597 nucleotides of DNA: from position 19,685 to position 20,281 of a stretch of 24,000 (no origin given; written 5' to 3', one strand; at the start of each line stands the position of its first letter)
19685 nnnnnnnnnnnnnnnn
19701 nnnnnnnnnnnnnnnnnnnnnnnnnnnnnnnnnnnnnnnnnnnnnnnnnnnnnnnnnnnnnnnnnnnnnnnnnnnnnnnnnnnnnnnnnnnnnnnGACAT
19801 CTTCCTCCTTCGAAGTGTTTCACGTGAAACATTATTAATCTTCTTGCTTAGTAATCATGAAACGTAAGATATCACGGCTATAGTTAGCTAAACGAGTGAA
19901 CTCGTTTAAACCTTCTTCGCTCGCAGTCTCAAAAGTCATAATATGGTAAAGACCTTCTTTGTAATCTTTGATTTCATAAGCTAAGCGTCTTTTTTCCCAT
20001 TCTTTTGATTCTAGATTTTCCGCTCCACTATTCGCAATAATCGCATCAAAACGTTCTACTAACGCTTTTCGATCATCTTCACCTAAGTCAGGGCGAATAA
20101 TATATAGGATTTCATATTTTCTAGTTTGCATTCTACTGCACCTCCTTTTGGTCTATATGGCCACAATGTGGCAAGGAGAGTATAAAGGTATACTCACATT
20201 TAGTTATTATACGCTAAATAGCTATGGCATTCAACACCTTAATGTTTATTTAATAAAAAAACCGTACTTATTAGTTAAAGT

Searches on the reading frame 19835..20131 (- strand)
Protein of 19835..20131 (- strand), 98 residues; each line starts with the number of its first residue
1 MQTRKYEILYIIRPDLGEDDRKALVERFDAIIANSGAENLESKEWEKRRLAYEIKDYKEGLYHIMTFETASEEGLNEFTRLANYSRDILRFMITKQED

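Call 8: search_protein_families(library=ncbifam, proteins=[window:19835-20131:-])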
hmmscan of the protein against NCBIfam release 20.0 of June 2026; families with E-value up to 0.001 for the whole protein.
window:19835-20131:- (98 aa): 1 family
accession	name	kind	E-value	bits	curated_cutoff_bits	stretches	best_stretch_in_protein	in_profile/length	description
TIGR00166.1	S6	equivalog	3.1e-23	81.8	42.9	1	4-97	2-94/95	30S ribosomal protein S6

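Call 26: find_encoding_contigs(protein=window:19835-20131:-, flank=10000, max_places=8)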
Protein window:19835-20131:- (98 aa): 11 contigs read that carry it; 7 places shown.
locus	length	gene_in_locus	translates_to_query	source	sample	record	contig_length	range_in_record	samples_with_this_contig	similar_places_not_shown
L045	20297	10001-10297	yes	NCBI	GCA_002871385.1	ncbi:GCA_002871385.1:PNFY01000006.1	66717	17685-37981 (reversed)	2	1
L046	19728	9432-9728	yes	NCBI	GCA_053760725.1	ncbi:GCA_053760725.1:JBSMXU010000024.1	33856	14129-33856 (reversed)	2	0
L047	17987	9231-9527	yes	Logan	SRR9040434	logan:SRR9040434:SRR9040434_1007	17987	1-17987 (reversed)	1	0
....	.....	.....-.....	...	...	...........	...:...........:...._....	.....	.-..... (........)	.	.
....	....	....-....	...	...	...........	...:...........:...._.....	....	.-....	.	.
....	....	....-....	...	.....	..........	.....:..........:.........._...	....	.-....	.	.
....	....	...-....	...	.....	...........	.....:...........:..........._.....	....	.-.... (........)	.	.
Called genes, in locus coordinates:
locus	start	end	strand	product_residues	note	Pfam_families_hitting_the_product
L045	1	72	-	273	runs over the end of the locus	PF02096:60KD_IMP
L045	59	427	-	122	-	PF00825:Ribonuclease_P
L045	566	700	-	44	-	PF00468:Ribosomal_L34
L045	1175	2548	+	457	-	PF11638:DnaA_N (weak), PF00308:Bac_DnaA, PF00004:AAA (weak), PF01695:IstB_IS21, PF22688:Hda_lid (faint), PF08299:Bac_DnaA_C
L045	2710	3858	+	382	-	PF00712:DNA_pol3_beta, PF02767:DNA_pol3_beta_2, PF02768:DNA_pol3_beta_3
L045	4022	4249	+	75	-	PF13275:S4_2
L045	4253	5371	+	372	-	PF02463:SMC_N, PF13175:AAA_15, PF13476:AAA_23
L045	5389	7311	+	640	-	PF02518:HATPase_c, PF00204:DNA_gyraseB, PF01751:Toprim, PF00986:DNA_gyraseB_C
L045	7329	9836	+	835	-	PF00521:DNA_topoisoIV, PF03989:DNA_gyraseA_C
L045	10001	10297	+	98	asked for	PF01250:Ribosomal_S6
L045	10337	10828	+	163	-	PF00436:SSB, PF22657:SSB_1 (weak)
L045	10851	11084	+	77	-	PF01084:Ribosomal_S18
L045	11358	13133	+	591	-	PF21370:PAS_GdpP, PF24898:GGDEF_GdpP, PF01368:DHH, PF02272:DHHA1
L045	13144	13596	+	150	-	PF01281:Ribosomal_L9_N, PF03948:Ribosomal_L9_C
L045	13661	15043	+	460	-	PF00772:DnaB, PF03796:DnaB_C, PF13481:AAA_25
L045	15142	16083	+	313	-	-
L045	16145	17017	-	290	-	PF01545:Cation_efflux, PF16916:ZT_dimer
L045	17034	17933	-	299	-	PF13529:Peptidase_C39_2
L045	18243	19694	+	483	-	PF00128:Alpha-amylase, PF02324:Glyco_hydro_70 (weak)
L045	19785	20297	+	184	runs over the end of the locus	PF00692:dUTPase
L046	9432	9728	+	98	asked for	PF01250:Ribosomal_S6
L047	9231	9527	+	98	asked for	PF01250:Ribosomal_S6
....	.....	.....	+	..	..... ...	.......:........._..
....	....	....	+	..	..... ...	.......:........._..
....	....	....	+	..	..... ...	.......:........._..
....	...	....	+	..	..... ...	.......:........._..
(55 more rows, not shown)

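Call 27: find_homologous_proteins(query=L045:59-427:-, max_evalue=1e-20)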
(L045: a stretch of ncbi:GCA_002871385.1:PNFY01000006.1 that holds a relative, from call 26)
Query L045:59-427:- (122 aa): 868 proteins with E <= 1e-20 among 1061 candidates; the best 120 are listed.
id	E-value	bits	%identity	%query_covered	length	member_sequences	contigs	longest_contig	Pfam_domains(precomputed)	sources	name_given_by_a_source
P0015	1.3e-70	252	96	100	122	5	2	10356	PF00825.25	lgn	-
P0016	1.0e-50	188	75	93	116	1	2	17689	PF00825.25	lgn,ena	-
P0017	7.5e-34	134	62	88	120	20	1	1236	PF00825.25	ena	-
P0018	2.9e-33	132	57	95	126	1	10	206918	PF00825.25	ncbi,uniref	ncbi:ribonuclease P protein component [Facklamia sp. P12945]|uniref:ribonuclease P protein component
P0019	7.3e-33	131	61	88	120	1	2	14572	PF00825.25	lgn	-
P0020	1.5e-32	130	59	88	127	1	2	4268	PF00825.25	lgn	-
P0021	4.7e-32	128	54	98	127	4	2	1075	PF00825.25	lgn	-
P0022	1.3e-31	127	56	89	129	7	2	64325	PF00825.25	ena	-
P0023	1.6e-31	127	55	88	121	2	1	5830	PF00825.25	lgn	-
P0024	3.8e-31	125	54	86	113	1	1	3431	PF00825.25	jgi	jgi:ribonuclease P protein component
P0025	4.0e-31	125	59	88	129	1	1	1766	PF00825.25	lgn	-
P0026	7.2e-31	124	52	98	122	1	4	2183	PF00825.25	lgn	-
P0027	1.4e-30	123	59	88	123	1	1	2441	PF00825.25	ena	-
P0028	4.5e-29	119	55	88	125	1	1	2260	PF00825.25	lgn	-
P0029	1.0e-28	118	54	88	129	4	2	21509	PF00825.25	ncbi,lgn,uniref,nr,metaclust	ncbi:ribonuclease P protein component [Granulicatella balaenopterae]|uniref:Ribonuclease P protein c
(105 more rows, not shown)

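Call 28: find_encoding_contigs(protein=P0015, flank=10000, max_places=4)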
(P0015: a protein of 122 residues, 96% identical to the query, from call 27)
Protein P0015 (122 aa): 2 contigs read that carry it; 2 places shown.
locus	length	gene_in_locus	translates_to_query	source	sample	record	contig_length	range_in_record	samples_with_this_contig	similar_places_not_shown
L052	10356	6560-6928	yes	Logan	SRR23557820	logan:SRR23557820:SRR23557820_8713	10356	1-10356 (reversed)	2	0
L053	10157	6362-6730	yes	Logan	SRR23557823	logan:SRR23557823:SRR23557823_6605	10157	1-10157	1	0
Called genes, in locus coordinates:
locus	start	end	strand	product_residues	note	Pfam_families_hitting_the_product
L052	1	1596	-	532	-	?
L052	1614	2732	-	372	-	PF02463:SMC_N, PF13175:AAA_15, PF13476:AAA_23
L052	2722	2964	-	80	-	PF13275:S4_2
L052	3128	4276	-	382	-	PF00712:DNA_pol3_beta, PF02767:DNA_pol3_beta_2, PF02768:DNA_pol3_beta_3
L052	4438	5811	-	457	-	PF11638:DnaA_N (weak), PF00308:Bac_DnaA, PF00004:AAA (weak), PF01695:IstB_IS21, PF22688:Hda_lid (faint), PF08299:Bac_DnaA_C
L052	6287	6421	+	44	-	PF00468:Ribosomal_L34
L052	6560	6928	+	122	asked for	PF00825:Ribonuclease_P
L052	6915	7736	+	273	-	PF02096:60KD_IMP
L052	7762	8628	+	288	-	PF14804:Jag_N, PF07650:KH_2 (faint), PF13083:KH_KhpA-B, PF01424:R3H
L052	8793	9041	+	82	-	PF00367:PTS_EIIB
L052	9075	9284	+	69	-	-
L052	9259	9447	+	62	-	-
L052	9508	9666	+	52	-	-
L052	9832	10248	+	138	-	PF02378:PTS_EIIC (weak)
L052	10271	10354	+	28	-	?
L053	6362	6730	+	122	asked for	PF00825:Ribonuclease_P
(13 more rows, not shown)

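Call 29: find_encoding_contigs(protein=P0018, flank=10000, max_places=2)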
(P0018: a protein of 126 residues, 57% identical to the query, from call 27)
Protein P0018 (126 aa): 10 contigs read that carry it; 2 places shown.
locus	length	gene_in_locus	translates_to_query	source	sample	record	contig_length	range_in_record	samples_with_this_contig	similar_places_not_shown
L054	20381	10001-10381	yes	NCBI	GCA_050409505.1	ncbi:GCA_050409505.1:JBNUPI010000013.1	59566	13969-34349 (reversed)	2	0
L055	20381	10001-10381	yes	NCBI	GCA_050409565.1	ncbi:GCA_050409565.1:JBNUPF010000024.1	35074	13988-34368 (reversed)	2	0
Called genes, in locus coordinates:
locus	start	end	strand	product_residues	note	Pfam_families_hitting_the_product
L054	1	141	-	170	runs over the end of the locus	PF00436:SSB, PF22657:SSB_1 (weak)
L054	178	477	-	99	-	PF01250:Ribosomal_S6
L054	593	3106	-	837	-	PF00521:DNA_topoisoIV, PF03989:DNA_gyraseA_C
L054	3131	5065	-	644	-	PF02518:HATPase_c, PF00204:DNA_gyraseB, PF01751:Toprim, PF00986:DNA_gyraseB_C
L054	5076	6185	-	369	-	PF02463:SMC_N, PF13175:AAA_15, PF13476:AAA_23, PF13514:AAA_27 (faint), PF13304:AAA_21 (faint)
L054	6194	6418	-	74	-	PF13275:S4_2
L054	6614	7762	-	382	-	PF00712:DNA_pol3_beta, PF02767:DNA_pol3_beta_2, PF02768:DNA_pol3_beta_3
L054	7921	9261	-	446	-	PF11638:DnaA_N (weak), PF00308:Bac_DnaA, PF01695:IstB_IS21, PF00004:AAA (weak), PF08299:Bac_DnaA_C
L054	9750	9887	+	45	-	PF00468:Ribosomal_L34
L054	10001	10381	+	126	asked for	PF00825:Ribonuclease_P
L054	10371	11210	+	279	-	PF02096:60KD_IMP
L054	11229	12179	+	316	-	PF14804:Jag_N, PF13083:KH_KhpA-B, PF01424:R3H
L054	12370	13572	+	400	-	-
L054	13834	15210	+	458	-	PF10396:TrmE_N, PF12631:MnmE_helical, PF01926:MMR_HSR1, PF02421:FeoB_N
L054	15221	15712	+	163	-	PF00293:NUDIX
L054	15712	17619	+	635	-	PF00890:FAD_binding_2 (faint), PF01134:GIDA, PF07992:Pyr_redox_2 (faint), PF12831:FAD_oxidored (weak), PF21680:GIDA_C_1st, PF13932:SAM_GIDA_C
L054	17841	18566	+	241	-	PF02527:GidB, PF13847:Methyltransf_31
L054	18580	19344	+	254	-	PF00142:Fer4_NifH (weak), PF01656:CbiA, PF06564:CBP_BcsQ, PF09140:MipZ (weak), PF10609:ParA, PF13614:AAA_31, PF09140:MipZ (weak)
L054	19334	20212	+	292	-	PF02195:ParB_N, PF08535:KorB (faint), PF17762:HTH_ParB, PF01381:HTH_3 (weak)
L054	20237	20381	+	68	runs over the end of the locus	PF06107:DUF951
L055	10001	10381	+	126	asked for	PF00825:Ribonuclease_P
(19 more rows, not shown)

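Call 30: find_homologous_proteins(query=L054:19334-20212:+, max_evalue=1e-30)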
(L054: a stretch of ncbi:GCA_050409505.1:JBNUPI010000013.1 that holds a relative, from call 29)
Query L054:19334-20212:+ (292 aa): 7977 proteins with E <= 1e-30 among 8000 candidates; the best 120 are listed.
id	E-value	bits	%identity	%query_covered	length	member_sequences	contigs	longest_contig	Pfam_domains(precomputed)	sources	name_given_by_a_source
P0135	3.9e-169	579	94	100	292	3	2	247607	PF01381.29,PF17762.9,PF08535.16,PF02195.27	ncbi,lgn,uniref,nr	ncbi:ParB/RepB/Spo0J family partition protein [Facklamia miroungae]|uniref:Chromosome partitioning p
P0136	3.2e-166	569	97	96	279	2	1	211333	PF01381.29,PF17762.9,PF08535.16,PF02195.27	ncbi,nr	ncbi:ParB/RepB/Spo0J family partition protein [Facklamia sp. 7083-14-GEN3]|nr:ParB/RepB/Spo0J family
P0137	3.3e-148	510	83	100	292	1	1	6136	PF01381.29,PF17762.9,PF08535.16,PF02195.27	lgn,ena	-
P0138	4.8e-148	510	84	100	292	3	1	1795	PF01381.29,PF17762.9,PF08535.16,PF02195.27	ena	-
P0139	8.8e-148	509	83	100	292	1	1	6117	PF01381.29,PF17762.9,PF08535.16,PF02195.27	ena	-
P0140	5.9e-142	490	82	99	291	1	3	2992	PF01381.29,PF17762.9,PF08535.16,PF02195.27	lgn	-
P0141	5.0e-137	474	77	100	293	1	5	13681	PF01381.29,PF17762.9,PF08535.16,PF23552.3,PF02195.27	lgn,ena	-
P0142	1.6e-135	469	77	100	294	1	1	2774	PF01381.29,PF17762.9,PF08535.16,PF23552.3,PF02195.27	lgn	-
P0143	1.7e-135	469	77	100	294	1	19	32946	PF01381.29,PF17762.9,PF08535.16,PF23552.3,PF02195.27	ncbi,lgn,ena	-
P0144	2.5e-135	468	77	100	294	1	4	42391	PF01381.29,PF17762.9,PF08535.16,PF23552.3,PF02195.27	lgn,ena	-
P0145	5.0e-135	467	77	100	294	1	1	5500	PF01381.29,PF17762.9,PF08535.16,PF23552.3,PF02195.27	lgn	-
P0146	8.2e-135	466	77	100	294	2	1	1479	PF01381.29,PF17762.9,PF23552.3,PF02195.27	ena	-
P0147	1.1e-134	466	77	100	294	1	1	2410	PF01381.29,PF17762.9,PF08535.16,PF23552.3,PF02195.27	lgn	-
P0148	1.9e-133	462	75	100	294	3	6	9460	PF01381.29,PF17762.9,PF08535.16,PF02195.27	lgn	-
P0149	2.1e-131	455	74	100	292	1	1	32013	PF01381.29,PF17762.9,PF08535.16,PF23552.3,PF02195.27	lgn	-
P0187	1.3e-120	420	71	99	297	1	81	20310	PF01381.29,PF17762.9,PF08535.16,PF02195.27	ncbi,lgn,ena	-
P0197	5.6e-119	415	68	100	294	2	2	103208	PF01381.29,PF17762.9,PF08535.16,PF02195.27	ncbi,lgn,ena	-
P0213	3.5e-117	409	69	100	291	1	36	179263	PF01381.29,PF17762.9,PF08535.16,PF02195.27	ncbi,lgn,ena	-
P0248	4.3e-114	399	71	96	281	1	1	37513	PF01381.29,PF17762.9,PF08535.16,PF02195.27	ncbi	-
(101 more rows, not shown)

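Call 32: list_cluster_members(proteins=[P0143, P0187, P0197, P0213, P0248])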
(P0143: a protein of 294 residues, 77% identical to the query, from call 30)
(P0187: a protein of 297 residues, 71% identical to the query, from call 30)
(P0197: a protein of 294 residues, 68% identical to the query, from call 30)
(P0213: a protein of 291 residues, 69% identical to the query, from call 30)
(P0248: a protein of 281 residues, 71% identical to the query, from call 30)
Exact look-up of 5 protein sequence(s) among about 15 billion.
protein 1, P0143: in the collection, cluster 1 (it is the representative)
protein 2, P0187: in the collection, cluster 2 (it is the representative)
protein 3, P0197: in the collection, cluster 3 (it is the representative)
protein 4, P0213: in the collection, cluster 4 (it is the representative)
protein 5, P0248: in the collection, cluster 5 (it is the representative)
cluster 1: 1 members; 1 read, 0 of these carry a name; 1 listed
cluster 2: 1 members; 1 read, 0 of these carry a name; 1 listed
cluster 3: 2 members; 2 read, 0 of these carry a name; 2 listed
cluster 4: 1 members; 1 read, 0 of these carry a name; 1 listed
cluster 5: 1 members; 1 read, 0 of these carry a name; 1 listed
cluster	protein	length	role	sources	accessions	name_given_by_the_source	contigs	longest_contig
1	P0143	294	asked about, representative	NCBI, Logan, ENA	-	-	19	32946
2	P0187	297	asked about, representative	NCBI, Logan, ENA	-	-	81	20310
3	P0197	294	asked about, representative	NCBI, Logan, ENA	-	-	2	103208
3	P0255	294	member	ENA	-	-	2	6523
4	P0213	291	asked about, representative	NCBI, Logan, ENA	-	-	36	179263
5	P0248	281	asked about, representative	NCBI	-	-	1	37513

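Call 35: find_encoding_contigs(protein=P0016, flank=10000, max_places=4)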
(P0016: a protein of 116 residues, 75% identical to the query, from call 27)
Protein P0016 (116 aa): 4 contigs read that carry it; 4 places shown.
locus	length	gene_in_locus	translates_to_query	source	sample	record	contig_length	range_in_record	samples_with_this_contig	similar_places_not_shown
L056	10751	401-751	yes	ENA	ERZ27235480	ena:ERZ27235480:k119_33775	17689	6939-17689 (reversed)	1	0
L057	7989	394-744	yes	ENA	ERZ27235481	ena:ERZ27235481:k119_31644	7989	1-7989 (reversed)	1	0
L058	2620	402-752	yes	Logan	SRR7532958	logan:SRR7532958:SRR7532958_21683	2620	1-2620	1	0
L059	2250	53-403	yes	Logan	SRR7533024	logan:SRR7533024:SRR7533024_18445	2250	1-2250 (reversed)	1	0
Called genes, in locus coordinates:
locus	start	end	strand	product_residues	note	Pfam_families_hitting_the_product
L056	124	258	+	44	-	PF00468:Ribosomal_L34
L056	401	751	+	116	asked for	PF00825:Ribonuclease_P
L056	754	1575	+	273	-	PF02096:60KD_IMP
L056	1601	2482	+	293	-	PF14804:Jag_N, PF13083:KH_KhpA-B, PF07650:KH_2 (weak), PF01424:R3H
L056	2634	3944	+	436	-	PF05525:Branch_AA_trans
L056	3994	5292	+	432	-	-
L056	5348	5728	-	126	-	PF01042:Ribonuc_L-PSP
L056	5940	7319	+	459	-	PF10396:TrmE_N, PF00350:Dynamin_N (faint), PF12631:MnmE_helical, PF03193:RsgA_GTPase (faint), PF01926:MMR_HSR1, PF02421:FeoB_N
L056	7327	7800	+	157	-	PF00293:NUDIX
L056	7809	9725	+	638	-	PF01134:GIDA, PF12831:FAD_oxidored (faint), PF21680:GIDA_C_1st, PF13932:SAM_GIDA_C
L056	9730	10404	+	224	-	PF02517:Rce1-like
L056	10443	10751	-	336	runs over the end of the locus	PF13354:Beta-lactamase2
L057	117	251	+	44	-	PF00468:Ribosomal_L34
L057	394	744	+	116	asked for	PF00825:Ribonuclease_P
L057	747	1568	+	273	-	PF02096:60KD_IMP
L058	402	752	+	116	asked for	PF00825:Ribonuclease_P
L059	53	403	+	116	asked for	PF00825:Ribonuclease_P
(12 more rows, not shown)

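Call 36: find_homologous_proteins(query=L056:7809-9725:+, max_evalue=1e-100)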
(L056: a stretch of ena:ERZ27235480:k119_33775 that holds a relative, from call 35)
Query L056:7809-9725:+ (638 aa): 8000 proteins with E <= 1e-100 among 8000 candidates; the best 120 are listed.
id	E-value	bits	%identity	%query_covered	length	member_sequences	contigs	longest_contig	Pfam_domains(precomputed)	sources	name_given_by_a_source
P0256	0.0e+0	1323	91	100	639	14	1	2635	PF21680.3,PF01134.29,PF13932.16,PF12831.14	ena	-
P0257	0.0e+0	1316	91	99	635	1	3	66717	PF21680.3,PF01134.29,PF13932.16,PF12831.14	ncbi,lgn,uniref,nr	ncbi:tRNA uridine-5-carboxymethylaminomethyl(34) synthesis enzyme MnmG [Dolosicoccus paucivorans]|un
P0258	0.0e+0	1315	91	99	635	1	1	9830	PF21680.3,PF01134.29,PF13932.16,PF12831.14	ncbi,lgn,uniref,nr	ncbi:tRNA uridine-5-carboxymethylaminomethyl(34) synthesis enzyme MnmG [Dolosicoccus paucivorans]|un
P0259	0.0e+0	1312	91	99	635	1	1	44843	PF21680.3,PF01134.29,PF13932.16,PF12831.14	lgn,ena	-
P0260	0.0e+0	1311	91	99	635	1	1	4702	PF21680.3,PF01134.29,PF13932.16,PF12831.14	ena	-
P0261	0.0e+0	1103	77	98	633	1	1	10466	PF00890.31,PF21680.3,PF01134.29,PF13932.16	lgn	-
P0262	0.0e+0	1102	77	98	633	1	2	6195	PF00890.31,PF21680.3,PF01134.29,PF13932.16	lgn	-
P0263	0.0e+0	1100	77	98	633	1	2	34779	PF00890.31,PF21680.3,PF01134.29,PF13932.16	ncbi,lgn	ncbi:TPA: tRNA uridine-5-carboxymethylaminomethyl(34) synthesis enzyme MnmG [Streptococcus suis]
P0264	0.0e+0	1094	77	98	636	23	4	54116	PF21680.3,PF01134.29,PF13932.16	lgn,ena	-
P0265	0.0e+0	1085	77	98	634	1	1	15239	PF21680.3,PF01134.29,PF13932.16,PF12831.14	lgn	-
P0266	0.0e+0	1085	75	98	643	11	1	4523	PF00890.31,PF07992.21,PF21680.3,PF01134.29,PF13932.16,PF12831.14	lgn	-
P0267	0.0e+0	1083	76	98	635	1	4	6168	PF01266.31,PF21680.3,PF01134.29,PF13932.16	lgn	-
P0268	0.0e+0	1082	76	98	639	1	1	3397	PF00890.31,PF21680.3,PF01134.29,PF13932.16,PF12831.14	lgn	-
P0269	0.0e+0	1082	76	98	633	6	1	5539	PF00890.31,PF07992.21,PF21680.3,PF01134.29,PF13932.16,PF12831.14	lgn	-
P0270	0.0e+0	1081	75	98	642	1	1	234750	PF21680.3,PF01134.29,PF13932.16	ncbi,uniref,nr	ncbi:tRNA uridine-5-carboxymethylaminomethyl(34) synthesis enzyme MnmG [Vaginisenegalia massiliensis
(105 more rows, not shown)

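Call 37: find_encoding_contigs(protein=P0257, flank=10000, max_places=4)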
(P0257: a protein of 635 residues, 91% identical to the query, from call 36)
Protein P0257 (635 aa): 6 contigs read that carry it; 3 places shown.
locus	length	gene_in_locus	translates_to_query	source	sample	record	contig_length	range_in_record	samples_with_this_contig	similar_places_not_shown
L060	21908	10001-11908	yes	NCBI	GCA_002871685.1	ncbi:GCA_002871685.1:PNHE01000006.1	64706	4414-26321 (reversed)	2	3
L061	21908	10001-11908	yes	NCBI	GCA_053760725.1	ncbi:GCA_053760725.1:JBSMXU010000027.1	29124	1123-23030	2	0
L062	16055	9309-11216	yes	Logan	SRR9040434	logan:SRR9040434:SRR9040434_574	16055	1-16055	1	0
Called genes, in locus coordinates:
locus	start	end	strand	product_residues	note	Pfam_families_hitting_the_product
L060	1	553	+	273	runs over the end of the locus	PF02096:60KD_IMP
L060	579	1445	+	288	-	PF14804:Jag_N, PF07650:KH_2 (weak), PF13083:KH_KhpA-B, PF01424:R3H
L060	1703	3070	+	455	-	PF02378:PTS_EIIC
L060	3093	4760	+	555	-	PF00128:Alpha-amylase, PF16657:Malt_amylase_C (weak), PF23915:SusG_C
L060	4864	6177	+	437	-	PF05525:Branch_AA_trans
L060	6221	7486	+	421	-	-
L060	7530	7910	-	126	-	PF01042:Ribonuc_L-PSP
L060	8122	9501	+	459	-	PF10396:TrmE_N, PF00350:Dynamin_N (faint), PF12631:MnmE_helical, PF03193:RsgA_GTPase (faint), PF01926:MMR_HSR1, PF02421:FeoB_N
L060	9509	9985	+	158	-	PF00293:NUDIX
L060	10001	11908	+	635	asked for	PF01134:GIDA, PF12831:FAD_oxidored (weak), PF21680:GIDA_C_1st, PF13932:SAM_GIDA_C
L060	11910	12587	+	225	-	PF02517:Rce1-like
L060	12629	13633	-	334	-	PF13354:Beta-lactamase2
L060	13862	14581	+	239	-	PF02527:GidB, PF13847:Methyltransf_31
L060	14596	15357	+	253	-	PF00142:Fer4_NifH (faint), PF01656:CbiA, PF02374:ArsA_ATPase (weak), PF06564:CBP_BcsQ, PF09140:MipZ (weak), PF10609:ParA, PF13614:AAA_31, PF09140:MipZ (weak), +1 more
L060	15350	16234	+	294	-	PF02195:ParB_N, PF17762:HTH_ParB, PF01381:HTH_3 (weak), PF23552:ParB_C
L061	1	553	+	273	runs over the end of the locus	PF02096:60KD_IMP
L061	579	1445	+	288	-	PF14804:Jag_N, PF07650:KH_2 (weak), PF13083:KH_KhpA-B, PF01424:R3H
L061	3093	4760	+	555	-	PF00128:Alpha-amylase, PF16657:Malt_amylase_C (weak), PF23915:SusG_C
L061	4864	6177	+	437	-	PF05525:Branch_AA_trans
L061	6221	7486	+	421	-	-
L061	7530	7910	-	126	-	PF01042:Ribonuc_L-PSP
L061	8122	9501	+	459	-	PF10396:TrmE_N, PF00350:Dynamin_N (faint), PF12631:MnmE_helical, PF03193:RsgA_GTPase (faint), PF01926:MMR_HSR1, PF02421:FeoB_N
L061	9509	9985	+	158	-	PF00293:NUDIX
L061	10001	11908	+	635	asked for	PF01134:GIDA, PF12831:FAD_oxidored (weak), PF21680:GIDA_C_1st, PF13932:SAM_GIDA_C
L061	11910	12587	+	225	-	PF02517:Rce1-like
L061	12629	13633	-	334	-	PF13354:Beta-lactamase2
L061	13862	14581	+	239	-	PF02527:GidB, PF13847:Methyltransf_31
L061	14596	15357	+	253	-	PF00142:Fer4_NifH (faint), PF01656:CbiA, PF02374:ArsA_ATPase (weak), PF06564:CBP_BcsQ, PF09140:MipZ (weak), PF10609:ParA, PF13614:AAA_31, PF09140:MipZ (weak), +1 more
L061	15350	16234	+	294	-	PF02195:ParB_N, PF17762:HTH_ParB, PF01381:HTH_3 (weak), PF23552:ParB_C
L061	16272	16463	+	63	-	PF06107:DUF951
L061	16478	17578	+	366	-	PF01926:MMR_HSR1, PF02421:FeoB_N, PF06071:YchF-GTPase_C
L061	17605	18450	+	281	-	PF06570:DUF1129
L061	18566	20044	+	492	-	PF00478:IMPDH, PF03060:NMO (faint), PF00571:CBS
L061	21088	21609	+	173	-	-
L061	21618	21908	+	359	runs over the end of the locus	-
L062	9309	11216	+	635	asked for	PF01134:GIDA, PF12831:FAD_oxidored (weak), PF21680:GIDA_C_1st, PF13932:SAM_GIDA_C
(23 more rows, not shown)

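Call 38: find_encoding_contigs(protein=P0258, flank=10000, max_places=4)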
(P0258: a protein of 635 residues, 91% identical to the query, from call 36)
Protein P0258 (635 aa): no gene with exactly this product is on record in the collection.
